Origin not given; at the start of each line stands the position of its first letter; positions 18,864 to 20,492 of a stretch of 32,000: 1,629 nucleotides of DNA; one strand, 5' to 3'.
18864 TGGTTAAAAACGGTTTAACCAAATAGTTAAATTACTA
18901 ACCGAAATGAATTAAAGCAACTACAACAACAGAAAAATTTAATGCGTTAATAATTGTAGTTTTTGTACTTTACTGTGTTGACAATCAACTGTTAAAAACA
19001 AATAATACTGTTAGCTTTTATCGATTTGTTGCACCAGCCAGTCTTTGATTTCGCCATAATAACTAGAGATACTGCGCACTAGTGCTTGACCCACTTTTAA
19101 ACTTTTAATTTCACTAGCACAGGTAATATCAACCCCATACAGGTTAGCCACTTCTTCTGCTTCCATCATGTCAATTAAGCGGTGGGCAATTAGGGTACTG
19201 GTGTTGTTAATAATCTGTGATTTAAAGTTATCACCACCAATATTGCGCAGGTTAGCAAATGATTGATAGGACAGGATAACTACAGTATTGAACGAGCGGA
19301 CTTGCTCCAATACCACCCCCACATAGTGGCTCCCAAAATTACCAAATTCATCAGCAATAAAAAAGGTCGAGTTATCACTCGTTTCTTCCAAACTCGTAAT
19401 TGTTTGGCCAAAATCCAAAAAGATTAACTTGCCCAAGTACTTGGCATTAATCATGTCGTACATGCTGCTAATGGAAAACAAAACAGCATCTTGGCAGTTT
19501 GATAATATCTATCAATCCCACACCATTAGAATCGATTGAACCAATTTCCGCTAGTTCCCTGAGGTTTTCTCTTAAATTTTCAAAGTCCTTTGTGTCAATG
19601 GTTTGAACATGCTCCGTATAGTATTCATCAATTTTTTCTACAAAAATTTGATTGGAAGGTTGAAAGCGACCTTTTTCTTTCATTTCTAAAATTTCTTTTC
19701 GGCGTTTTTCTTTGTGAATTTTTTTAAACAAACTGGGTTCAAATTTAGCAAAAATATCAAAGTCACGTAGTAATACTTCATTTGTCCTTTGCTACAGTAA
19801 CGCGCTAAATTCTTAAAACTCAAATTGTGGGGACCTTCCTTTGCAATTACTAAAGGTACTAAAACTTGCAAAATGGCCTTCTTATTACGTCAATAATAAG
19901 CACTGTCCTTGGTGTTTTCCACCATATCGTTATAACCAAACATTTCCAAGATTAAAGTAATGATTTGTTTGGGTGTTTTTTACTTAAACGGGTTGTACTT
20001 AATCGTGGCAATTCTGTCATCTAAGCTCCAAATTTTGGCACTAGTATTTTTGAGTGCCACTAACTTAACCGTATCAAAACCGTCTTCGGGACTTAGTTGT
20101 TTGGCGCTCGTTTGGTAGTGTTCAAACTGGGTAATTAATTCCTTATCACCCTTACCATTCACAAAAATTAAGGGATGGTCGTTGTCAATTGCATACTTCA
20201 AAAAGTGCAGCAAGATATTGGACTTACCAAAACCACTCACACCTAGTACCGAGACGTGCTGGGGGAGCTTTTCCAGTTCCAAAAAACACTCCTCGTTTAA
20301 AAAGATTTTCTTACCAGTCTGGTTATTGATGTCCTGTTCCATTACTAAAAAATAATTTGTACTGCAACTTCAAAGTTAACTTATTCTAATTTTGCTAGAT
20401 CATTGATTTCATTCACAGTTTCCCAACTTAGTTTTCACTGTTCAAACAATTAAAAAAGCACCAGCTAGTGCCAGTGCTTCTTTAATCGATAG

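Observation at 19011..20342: Remnant of a type IV secretion / conjugative coupling-protein (VirD4/TraG/TraD-like) ATPase directly downstream of rpoC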

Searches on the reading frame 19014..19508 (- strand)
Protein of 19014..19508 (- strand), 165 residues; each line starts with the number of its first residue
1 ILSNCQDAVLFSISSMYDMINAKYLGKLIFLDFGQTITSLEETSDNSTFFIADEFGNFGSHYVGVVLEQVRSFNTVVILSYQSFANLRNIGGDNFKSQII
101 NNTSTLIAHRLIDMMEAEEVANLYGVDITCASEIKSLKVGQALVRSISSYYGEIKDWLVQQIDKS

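Call 6: search_protein_families(library=pfam, max_evalue=1, proteins=[window:19014-19508:-])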
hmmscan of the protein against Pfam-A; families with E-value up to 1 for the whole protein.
seq(165 aa): 3 families
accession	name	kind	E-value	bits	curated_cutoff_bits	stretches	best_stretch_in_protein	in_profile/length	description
PF10412.15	TrwB_AAD_bind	-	2e-08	34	20.5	1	35-126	233-325/387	Type IV secretion-system coupling protein DNA-binding domain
PF12696.13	TraG-D_C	-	1.5e-07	31.8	22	1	49-126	3-81/126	TraM recognition site of TraD and TraG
PF02534.20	T4SS-DNA_transf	-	0.072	12.4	20.1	1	13-125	266-383/468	Type IV secretory system Conjugative DNA transfer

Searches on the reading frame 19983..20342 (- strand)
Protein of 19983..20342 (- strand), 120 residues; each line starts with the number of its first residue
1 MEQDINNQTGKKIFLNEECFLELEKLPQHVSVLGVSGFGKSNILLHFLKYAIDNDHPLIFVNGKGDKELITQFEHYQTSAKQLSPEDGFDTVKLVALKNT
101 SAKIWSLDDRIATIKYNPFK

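Call 6: search_protein_families(library=pfam, max_evalue=1, proteins=[window:19983-20342:-])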
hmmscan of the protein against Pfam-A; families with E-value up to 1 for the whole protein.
seq(120 aa): 4 families
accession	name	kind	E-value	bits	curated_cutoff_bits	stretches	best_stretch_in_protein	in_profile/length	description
PF13191.12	AAA_16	-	0.0011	19.9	32.6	1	27-77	24-77/167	AAA ATPase domain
PF01935.23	DUF87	-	0.0052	17.3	23.2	1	21-56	16-53/220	Helicase HerA, central domain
PF06745.19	ATPase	-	0.015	15.1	26.6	1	29-101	21-95/231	KaiC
PF01580.24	FtsK_SpoIIIE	-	0.021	14.7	24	1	7-47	20-59/221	FtsK/SpoIIIE family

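Call 24: list_cluster_members(proteins=[window:19983-20342:-, window:19014-19481:-, window:19014-19463:-, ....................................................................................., window:19471-19731:-, window:19471-19683:-, window:19014-19454:-])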
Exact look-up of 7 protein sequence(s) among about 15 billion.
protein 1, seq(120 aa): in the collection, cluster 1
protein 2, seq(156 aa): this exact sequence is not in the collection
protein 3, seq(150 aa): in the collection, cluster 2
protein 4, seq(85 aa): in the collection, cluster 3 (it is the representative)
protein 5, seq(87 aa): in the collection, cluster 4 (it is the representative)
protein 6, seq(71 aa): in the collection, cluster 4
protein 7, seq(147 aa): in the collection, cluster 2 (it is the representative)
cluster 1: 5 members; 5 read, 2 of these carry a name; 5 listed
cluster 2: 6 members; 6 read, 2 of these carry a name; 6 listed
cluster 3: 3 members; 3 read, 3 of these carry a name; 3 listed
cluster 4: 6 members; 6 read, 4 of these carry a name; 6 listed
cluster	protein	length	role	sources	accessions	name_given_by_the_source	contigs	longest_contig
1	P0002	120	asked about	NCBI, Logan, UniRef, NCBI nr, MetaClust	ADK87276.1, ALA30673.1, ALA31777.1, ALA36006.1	hypothetical protein [Mycoplasmoides pneumoniae] | Uncharacterized protein n=2 Tax=Mycoplasmoides pneumoniae TaxID=2104 ... | status=active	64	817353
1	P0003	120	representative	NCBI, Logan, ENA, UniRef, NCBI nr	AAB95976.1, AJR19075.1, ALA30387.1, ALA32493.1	hypothetical protein [Mycoplasmoides pneumoniae] | Uncharacterized protein MPN_514 n=2 Tax=Mycoplasmoides pneumoniae TaxID=2104 ...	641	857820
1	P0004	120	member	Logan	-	-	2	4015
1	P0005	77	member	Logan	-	-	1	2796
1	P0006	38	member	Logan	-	-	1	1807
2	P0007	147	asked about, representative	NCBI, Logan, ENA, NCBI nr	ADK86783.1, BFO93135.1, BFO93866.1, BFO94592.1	type IV secretion system DNA-binding domain-containing protein [Mycoplasmoides pneumoniae] | conserved hypothetical protein [Mycoplasmoides pneumoniae FH]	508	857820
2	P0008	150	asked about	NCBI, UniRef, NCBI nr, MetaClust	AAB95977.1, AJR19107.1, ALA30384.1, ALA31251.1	type IV secretion system DNA-binding domain-containing protein [Mycoplasmoides pneumoniae] | Uncharacterized protein MPN_513 n=4 Tax=Mycoplasmoides pneumoniae TaxID=2104 ... | status=active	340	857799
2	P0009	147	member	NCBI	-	-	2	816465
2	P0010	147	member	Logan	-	-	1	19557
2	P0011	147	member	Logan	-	-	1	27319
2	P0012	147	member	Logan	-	-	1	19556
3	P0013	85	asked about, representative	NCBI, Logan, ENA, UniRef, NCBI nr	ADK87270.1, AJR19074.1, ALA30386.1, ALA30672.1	hypothetical protein BIX54_02955 [Mycoplasmoides pneumoniae] | Uncharacterized protein n=2 Tax=Mycoplasmoides pneumoniae TaxID=2104 ... | hypothetical protein MPNE_0601 [Mycoplasmoides pneumoniae FH]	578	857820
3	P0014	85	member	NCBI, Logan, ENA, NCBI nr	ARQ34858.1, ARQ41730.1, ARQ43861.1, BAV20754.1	hypothetical protein MPTA7396_5430 [Mycoplasmoides pneumoniae] | hypothetical protein BIX53_02920 [Mycoplasmoides pneumoniae]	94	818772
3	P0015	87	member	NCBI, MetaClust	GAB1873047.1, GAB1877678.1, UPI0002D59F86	hypothetical protein MPTA6411_0140 [Mycoplasmoides pneumoniae] | status=active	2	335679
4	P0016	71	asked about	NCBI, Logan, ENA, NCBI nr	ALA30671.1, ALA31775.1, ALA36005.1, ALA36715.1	hypothetical protein BIX66_02920 [Mycoplasmoides pneumoniae] | hypothetical protein B434_00560 [Mycoplasmoides pneumoniae 19294]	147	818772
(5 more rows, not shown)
